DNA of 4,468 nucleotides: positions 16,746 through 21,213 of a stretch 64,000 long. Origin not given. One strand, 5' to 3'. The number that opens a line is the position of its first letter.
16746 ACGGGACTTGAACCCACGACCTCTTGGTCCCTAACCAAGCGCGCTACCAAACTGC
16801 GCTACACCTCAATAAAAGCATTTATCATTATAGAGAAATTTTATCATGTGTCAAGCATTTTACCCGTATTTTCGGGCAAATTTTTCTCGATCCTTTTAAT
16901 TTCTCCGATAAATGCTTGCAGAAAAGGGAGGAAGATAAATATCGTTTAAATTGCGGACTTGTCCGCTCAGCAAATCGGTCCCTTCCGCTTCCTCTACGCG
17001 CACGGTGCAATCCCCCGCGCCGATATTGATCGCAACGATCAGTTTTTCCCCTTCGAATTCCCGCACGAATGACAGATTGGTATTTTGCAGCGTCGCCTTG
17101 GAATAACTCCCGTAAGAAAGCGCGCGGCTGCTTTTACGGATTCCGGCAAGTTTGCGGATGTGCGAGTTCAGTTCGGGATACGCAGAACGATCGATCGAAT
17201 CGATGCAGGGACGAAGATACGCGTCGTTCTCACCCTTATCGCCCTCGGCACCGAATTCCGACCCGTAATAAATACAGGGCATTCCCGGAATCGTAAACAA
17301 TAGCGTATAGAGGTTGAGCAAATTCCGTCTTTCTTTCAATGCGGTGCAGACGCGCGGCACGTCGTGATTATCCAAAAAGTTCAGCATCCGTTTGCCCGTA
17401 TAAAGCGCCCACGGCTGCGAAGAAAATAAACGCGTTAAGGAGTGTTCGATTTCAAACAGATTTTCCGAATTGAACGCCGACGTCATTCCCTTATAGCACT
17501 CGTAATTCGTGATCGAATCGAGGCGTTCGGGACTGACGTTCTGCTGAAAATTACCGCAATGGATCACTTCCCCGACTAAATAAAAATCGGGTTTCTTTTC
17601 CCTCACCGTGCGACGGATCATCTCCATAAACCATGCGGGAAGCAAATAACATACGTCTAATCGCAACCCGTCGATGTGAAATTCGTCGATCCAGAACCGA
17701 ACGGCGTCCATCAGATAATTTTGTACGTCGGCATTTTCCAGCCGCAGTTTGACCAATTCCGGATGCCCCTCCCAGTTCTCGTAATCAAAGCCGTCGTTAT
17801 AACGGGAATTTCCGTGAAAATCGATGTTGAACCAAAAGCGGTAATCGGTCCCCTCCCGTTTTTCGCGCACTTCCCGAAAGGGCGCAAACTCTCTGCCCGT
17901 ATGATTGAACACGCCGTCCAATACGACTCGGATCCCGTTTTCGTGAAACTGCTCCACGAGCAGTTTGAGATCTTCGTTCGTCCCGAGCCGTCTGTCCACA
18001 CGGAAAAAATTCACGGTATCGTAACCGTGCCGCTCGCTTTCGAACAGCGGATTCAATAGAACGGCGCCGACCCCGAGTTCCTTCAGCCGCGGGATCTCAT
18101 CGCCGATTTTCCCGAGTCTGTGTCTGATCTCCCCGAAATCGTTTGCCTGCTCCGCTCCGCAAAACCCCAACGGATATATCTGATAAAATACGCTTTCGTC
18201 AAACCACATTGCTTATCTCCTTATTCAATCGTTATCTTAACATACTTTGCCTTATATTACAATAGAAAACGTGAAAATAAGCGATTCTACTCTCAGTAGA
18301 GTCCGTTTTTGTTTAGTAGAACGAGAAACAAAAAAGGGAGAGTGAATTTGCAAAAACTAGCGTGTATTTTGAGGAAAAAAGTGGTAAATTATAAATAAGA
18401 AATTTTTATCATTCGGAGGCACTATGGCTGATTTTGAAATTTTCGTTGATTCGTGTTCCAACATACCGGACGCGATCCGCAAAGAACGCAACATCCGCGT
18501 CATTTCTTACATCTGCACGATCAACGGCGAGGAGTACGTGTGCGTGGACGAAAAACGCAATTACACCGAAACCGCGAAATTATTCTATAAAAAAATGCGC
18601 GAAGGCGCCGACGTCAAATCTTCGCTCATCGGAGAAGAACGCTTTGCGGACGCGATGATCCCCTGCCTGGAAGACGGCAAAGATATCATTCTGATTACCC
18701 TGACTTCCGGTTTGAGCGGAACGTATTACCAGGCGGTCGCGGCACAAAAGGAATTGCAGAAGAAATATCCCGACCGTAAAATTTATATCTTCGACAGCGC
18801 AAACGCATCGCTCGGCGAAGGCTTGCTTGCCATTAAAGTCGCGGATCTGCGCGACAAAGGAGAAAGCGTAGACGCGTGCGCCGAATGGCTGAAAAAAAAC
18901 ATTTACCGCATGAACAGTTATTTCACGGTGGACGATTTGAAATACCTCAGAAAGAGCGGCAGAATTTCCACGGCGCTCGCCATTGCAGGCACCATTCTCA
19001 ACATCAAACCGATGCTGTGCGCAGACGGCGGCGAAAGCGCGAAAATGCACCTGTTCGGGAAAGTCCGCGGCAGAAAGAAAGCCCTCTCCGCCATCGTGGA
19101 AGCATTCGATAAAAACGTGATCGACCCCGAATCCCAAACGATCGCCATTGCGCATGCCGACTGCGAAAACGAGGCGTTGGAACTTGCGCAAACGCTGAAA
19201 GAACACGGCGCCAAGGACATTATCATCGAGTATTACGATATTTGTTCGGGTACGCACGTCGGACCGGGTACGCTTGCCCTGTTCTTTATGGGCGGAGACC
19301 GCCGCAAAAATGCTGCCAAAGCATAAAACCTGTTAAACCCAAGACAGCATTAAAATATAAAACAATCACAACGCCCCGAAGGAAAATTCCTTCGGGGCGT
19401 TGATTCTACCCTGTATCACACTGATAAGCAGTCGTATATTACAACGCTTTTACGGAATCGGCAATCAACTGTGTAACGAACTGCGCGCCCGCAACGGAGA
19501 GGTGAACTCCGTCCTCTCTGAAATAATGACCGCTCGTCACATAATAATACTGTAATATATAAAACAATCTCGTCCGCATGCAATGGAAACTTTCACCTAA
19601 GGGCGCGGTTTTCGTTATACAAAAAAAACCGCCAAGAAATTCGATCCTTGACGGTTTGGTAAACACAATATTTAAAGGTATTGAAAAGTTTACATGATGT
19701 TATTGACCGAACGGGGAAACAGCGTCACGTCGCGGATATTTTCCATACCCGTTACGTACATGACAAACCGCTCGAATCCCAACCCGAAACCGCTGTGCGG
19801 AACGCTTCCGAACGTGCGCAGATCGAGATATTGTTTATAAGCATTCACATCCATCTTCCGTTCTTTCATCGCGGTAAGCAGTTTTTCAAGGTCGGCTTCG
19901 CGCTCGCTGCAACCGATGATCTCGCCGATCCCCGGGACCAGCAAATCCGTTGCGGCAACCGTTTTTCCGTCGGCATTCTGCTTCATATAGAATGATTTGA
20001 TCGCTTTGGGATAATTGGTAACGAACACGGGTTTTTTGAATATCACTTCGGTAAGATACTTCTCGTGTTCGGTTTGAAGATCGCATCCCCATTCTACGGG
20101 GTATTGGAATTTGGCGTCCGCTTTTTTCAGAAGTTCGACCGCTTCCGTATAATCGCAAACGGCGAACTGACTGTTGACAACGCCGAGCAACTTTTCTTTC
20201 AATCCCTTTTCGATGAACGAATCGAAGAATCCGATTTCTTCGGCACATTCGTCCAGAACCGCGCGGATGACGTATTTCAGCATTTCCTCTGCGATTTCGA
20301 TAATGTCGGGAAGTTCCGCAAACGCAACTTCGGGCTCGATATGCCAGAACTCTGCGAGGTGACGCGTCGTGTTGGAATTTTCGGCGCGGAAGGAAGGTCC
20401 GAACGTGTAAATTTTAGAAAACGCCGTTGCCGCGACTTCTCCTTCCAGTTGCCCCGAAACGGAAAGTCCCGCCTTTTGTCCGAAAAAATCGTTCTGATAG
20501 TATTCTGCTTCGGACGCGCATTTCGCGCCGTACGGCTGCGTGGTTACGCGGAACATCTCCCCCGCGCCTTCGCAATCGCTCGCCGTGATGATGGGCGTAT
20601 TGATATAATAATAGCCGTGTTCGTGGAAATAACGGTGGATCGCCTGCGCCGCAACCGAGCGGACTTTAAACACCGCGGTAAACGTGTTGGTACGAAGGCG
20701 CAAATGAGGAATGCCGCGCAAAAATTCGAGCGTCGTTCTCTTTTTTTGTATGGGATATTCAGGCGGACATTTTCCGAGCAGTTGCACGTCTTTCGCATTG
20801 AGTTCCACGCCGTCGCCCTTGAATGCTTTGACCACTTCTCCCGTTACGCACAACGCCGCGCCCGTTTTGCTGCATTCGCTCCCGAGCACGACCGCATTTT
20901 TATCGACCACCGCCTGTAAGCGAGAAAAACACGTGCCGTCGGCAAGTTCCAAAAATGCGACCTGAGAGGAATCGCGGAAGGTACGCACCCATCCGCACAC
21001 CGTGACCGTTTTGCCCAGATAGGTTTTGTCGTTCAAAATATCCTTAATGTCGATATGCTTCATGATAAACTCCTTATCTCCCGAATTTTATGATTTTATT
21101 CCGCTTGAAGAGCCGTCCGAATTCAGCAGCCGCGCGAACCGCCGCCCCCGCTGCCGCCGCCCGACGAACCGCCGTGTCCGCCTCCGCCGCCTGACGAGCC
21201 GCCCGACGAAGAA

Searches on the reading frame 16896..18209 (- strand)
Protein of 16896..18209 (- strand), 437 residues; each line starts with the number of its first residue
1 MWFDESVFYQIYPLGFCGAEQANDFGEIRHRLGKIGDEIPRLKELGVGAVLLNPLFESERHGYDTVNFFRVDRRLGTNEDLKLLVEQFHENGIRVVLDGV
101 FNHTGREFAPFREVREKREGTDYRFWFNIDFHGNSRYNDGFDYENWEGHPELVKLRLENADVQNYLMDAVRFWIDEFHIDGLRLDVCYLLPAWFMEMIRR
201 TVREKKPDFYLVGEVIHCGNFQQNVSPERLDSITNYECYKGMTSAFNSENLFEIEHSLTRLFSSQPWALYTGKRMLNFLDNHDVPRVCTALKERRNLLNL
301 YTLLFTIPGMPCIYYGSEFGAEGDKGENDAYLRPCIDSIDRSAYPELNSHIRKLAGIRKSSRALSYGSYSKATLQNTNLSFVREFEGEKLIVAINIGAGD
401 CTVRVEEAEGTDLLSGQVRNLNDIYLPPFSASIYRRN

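Call 31: search_protein_families(library=pfam, proteins=[window:16896-18209:-], max_evalue=0.00001)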
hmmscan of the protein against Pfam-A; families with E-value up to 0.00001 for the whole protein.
window:16896-18209:- (437 aa): 1 family
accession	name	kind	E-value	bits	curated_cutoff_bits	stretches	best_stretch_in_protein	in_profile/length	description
PF00128.31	Alpha-amylase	-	7e-53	180.9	22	1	10-333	1-373/446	Alpha amylase, catalytic domain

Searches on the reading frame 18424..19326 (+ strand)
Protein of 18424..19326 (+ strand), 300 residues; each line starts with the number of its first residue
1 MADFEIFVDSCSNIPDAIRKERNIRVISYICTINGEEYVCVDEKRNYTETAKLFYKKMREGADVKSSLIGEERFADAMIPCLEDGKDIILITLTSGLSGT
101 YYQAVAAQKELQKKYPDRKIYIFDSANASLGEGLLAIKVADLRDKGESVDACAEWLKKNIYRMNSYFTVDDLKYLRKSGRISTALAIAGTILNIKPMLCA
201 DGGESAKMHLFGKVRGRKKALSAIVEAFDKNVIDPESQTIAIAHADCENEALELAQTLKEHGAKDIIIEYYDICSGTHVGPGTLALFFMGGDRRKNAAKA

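Call 31: search_protein_families(library=pfam, proteins=[window:18424-19326:+], max_evalue=0.00001)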
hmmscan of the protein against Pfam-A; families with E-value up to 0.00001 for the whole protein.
window:18424-19326:+ (300 aa): 1 family
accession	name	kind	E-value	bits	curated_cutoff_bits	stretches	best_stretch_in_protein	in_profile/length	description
PF02645.21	DegV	-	1.1e-67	228.8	27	1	4-288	2-277/280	Uncharacterised protein, DegV family COG1307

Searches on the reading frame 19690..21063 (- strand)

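Call 31: search_protein_families(library=pfam, proteins=[window:19690-21063:-], max_evalue=0.00001)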
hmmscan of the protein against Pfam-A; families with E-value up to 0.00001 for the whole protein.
window:19690-21063:- (457 aa): 2 families
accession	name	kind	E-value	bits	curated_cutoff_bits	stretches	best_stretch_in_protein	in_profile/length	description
PF00152.25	tRNA-synt_2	-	7.7e-68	229.2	25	1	120-452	10-307/308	tRNA synthetases class II (D, K and N)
PF01336.31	tRNA_anti-codon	-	2.4e-11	43.9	27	1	20-96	1-75/75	OB-fold nucleic acid binding domain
